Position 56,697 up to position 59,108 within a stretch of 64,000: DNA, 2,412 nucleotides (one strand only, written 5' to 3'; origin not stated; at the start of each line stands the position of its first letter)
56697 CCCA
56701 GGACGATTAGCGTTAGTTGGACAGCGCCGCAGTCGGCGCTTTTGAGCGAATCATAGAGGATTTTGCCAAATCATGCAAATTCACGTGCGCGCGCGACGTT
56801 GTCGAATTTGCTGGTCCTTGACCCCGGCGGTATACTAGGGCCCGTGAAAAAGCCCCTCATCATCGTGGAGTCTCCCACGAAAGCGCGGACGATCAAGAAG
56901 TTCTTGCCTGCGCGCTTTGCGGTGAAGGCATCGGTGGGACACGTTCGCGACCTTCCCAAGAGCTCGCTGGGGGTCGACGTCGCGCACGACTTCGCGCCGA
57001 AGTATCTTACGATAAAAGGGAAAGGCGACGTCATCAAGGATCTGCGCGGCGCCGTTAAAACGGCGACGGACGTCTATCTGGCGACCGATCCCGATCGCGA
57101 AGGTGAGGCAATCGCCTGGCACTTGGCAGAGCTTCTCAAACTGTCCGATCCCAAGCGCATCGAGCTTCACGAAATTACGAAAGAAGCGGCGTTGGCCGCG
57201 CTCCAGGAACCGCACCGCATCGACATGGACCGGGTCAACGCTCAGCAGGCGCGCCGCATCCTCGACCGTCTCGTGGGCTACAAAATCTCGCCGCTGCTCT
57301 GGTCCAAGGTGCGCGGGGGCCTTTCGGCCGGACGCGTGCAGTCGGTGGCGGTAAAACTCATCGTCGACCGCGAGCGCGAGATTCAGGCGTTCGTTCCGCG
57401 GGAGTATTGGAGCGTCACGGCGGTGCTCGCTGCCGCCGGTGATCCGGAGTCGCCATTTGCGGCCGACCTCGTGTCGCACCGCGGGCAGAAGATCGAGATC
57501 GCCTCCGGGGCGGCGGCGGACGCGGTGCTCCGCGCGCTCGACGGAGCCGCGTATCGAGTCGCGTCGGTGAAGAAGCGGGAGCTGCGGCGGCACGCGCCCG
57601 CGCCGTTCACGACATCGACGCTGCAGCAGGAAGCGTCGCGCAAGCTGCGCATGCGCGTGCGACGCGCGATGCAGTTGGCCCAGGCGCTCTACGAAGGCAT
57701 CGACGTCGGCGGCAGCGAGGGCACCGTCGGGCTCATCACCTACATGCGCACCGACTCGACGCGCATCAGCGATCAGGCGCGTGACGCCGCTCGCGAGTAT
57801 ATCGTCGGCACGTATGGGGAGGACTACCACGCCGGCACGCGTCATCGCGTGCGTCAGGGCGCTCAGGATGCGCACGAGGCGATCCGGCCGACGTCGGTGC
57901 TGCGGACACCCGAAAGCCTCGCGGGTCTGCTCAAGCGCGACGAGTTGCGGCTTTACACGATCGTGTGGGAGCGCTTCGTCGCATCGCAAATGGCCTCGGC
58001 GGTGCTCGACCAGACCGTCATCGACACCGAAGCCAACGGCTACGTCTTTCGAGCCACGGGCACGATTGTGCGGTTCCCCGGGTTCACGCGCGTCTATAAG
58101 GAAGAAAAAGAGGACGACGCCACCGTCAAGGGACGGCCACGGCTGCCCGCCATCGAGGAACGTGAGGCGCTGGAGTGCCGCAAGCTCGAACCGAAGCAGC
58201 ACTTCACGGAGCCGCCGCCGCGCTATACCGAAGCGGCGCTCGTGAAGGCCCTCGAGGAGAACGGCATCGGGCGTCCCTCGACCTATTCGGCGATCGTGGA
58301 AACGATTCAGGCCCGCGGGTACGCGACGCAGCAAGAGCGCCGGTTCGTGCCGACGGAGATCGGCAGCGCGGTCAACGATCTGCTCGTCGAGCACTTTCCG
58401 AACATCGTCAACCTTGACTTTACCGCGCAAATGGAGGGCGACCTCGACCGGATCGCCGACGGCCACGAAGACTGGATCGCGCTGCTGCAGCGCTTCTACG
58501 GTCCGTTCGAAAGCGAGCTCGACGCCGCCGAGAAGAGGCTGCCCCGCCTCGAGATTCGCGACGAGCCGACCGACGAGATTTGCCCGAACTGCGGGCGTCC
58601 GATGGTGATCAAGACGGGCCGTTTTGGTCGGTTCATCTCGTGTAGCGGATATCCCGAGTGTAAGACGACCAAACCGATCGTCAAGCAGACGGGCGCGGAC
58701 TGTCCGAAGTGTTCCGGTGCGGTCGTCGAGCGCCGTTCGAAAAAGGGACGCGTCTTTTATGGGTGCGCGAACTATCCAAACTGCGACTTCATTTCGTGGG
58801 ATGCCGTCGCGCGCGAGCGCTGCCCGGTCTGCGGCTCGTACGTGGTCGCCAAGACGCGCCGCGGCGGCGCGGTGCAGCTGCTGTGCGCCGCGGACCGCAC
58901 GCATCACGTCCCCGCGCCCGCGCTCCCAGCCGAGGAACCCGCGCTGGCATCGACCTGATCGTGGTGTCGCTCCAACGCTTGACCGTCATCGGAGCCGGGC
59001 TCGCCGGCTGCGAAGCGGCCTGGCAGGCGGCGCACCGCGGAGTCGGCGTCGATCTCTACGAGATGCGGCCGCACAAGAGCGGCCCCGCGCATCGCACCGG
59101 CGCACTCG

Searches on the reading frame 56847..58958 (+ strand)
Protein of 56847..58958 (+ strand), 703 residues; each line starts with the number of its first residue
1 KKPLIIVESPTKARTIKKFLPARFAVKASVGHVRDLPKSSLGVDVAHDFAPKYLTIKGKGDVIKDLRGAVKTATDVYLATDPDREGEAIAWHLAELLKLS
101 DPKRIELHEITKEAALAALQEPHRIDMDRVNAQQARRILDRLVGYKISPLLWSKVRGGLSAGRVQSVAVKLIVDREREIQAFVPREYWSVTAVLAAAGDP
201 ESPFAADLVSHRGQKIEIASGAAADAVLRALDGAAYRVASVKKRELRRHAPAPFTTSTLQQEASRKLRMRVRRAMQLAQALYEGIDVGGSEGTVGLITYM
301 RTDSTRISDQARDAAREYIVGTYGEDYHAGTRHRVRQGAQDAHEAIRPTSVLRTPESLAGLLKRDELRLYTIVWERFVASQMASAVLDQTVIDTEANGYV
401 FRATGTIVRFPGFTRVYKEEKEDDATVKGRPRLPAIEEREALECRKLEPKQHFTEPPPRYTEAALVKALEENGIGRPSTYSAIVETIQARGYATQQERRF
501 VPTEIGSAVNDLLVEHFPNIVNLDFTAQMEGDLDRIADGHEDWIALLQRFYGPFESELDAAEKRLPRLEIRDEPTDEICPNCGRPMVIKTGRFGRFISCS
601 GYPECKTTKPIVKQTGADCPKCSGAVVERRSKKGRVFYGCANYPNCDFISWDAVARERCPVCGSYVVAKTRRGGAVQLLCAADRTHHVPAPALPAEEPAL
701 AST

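Call 13: find_related_loci(query=window:56847-58958:+, collection=genome_contigs, flank=4000)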
Query window:56847-58958:+ (703 aa) in genome_contigs; peptide patterns used: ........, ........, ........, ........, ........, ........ (x = any residue, [..] = any of these).
600 stretches matched a pattern (row limit reached: there are more); 599 encode a relative of the query (tblastn E <= 1e-3); the best 80 are kept; 80 distinct loci.
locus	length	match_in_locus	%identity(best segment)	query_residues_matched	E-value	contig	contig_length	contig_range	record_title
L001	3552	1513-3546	72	2-674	0e+0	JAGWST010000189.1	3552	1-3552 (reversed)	MAG: bacterium isolate REEB356 k141_1588783, whole genome shotgun sequence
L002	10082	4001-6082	75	1-688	0e+0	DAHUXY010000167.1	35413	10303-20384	MAG TPA_asm: Vulcanimicrobiota bacterium isolate clean1659 k141_45755, whole genome shotgun sequence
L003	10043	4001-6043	55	4-683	0e+0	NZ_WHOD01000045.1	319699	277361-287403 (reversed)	Paenibacillus foliorum strain LMG 31456 Contig_49_78.9729, whole genome shotgun sequence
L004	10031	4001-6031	56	4-680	0e+0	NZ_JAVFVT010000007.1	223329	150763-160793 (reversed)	Paenibacillus sp. LHD-117 LHD.117_ctg007, whole genome shotgun sequence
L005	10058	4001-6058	54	4-688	0e+0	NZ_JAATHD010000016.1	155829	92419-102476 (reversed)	Paenibacillus sp. HB172176 scaffold16, whole genome shotgun sequence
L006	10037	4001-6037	53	2-679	0e+0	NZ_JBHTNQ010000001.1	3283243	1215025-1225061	Fictibacillus halophilus strain Fh-2 GCM70027308_6, whole genome shotgun sequence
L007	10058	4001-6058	54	4-688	0e+0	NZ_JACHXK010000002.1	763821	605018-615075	Paenibacillus phyllosphaerae strain CECT 5862 Ga0372392_02, whole genome shotgun sequence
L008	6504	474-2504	54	2-680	0e+0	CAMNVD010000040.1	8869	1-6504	MAG: uncultured Clostridia bacterium isolate SRR19792984_bin.14_metawrap_v1.3_MAG genome assembly, contig: ERZ12290374_6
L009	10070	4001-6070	53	4-693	0e+0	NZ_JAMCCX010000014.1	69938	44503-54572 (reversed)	Alicyclobacillus sp. SP_1 NODE_17_length_69938_cov_169.610226, whole genome shotgun sequence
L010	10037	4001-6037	52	4-682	0e+0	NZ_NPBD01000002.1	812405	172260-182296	Terribacillus saccharophilus strain 7503-2 contig00002, whole genome shotgun sequence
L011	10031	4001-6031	52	2-680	0e+0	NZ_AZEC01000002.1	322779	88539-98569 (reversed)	Schleiferilactobacillus perolens DSM 12744 Scaffold2, whole genome shotgun sequence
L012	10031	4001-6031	52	4-681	0e+0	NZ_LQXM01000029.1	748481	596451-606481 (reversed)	Rossellomorea aquimaris TF-12 strain TF12 Cont48, whole genome shotgun sequence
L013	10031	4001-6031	54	4-681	0e+0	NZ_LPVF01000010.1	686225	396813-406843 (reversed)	Bacillus halotolerans strain ATCC 25096 contig_5, whole genome shotgun sequence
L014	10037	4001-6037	51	2-680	0e+0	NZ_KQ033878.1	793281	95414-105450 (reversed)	Bombilactobacillus mellis strain Hon2 Hon2_scaffold2, whole genome shotgun sequence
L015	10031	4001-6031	54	4-681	0e+0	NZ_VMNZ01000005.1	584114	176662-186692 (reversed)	Bacillus tequilensis strain ATCC BAA-819 ATCC_BAA-819_contig_5_consensus, whole genome shotgun sequence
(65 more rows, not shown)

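Call 16: search_protein_families(library=ncbifam, proteins=[L002:3300-3779:-, L001:763-1191:-], max_evalue=1)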
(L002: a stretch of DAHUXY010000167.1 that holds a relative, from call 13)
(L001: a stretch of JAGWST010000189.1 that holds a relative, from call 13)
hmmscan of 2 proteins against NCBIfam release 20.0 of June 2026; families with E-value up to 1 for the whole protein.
L002:3300-3779:- (159 aa): 0 families

L001:763-1191:- (142 aa): 3 families
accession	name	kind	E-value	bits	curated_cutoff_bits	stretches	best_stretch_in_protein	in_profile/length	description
NF038052.1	histone_lik_HC2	exception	2.6e-07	31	135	1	36-141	30-140/201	histone H1-like DNA-binding protein Hc2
NF038053.1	hist_H1_lk_Burk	equivalog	1.5e-05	25.3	80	1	34-140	45-155/195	histone H1-like DNA-binding protein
NF011492.0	PRK14900.1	equivalog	0.0022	15.9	1783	2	32-104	968-1041/1044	valine--tRNA ligase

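Call 17: search_protein_families(library=pfam, proteins=[L002:3300-3779:-, L001:763-1191:-], max_evalue=1)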
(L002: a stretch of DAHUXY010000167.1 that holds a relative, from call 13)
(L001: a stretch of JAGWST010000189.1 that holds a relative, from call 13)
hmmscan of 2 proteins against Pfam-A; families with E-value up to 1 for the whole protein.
L002:3300-3779:- (159 aa): 0 families

L001:763-1191:- (142 aa): 1 family
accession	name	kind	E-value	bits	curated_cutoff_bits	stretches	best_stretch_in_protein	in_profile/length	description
PF07382.16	HC2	-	1.9e-06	28.5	40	1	36-141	20-139/194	Histone H1-like nucleoprotein HC2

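Call 19: find_homologous_proteins(query=L002:3300-3779:-, max_evalue=0.001)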
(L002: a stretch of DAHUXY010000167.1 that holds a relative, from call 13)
Query L002:3300-3779:- (159 aa): 3 proteins with E <= 0.001 among 8000 candidates.
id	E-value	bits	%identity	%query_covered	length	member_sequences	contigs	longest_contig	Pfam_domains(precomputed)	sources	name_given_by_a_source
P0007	1.9e-13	69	59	67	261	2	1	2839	PF20106.5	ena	-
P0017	1.8e-4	40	93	17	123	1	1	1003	-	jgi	-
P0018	8.5e-4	37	56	46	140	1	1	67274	PF20106.5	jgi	jgi:Family of unknown function (DUF6496)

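Call 21: find_encoding_contigs(protein=P0017, flank=5000, max_places=4)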
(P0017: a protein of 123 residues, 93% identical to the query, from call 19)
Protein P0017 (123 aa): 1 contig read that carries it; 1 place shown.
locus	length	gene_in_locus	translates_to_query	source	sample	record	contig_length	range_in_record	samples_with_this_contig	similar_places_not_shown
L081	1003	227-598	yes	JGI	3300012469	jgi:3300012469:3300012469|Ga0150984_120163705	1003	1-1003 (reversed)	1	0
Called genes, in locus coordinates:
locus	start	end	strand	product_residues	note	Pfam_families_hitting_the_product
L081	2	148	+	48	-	?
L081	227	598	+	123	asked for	-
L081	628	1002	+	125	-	?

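Call 57: search_protein_families(library=pfam, proteins=[L001:766-1140:-], max_evalue=0.01)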
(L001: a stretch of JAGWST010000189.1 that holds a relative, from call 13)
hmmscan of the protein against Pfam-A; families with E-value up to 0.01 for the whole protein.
L001:766-1140:- (125 aa): 1 family
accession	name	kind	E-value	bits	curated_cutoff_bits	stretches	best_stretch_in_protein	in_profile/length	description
PF07382.16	HC2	-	1.3e-06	29.1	40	1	19-124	20-139/194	Histone H1-like nucleoprotein HC2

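Call 61: find_encoding_contigs(protein=P0018, flank=5000, max_places=2)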
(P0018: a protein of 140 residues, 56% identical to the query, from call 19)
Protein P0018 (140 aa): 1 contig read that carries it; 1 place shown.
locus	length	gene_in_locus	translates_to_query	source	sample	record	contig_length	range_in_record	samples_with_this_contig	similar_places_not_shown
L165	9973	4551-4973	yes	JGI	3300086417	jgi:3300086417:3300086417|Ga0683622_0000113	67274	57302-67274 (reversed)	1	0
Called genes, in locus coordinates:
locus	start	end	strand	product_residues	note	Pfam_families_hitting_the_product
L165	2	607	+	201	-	?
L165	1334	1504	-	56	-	-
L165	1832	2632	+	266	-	PF01507:PAPS_reduct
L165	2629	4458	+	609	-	PF00009:GTP_EFTU, PF01926:MMR_HSR1 (faint), PF01583:APS_kinase, PF08433:KTI12 (weak), PF13671:AAA_33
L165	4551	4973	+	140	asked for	PF20106:DUF6496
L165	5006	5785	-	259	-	PF03372:Exo_endo_phos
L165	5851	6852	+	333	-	PF21686:LigD_Prim-Pol, PF01896:DNA_primase_S (faint)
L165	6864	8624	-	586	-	PF02776:TPP_enzyme_N, PF00205:TPP_enzyme_M, PF02775:TPP_enzyme_C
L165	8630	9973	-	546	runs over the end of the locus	PF01593:Amino_oxidase, PF13450:NAD_binding_8 (weak), PF13454:NAD_binding_9 (faint)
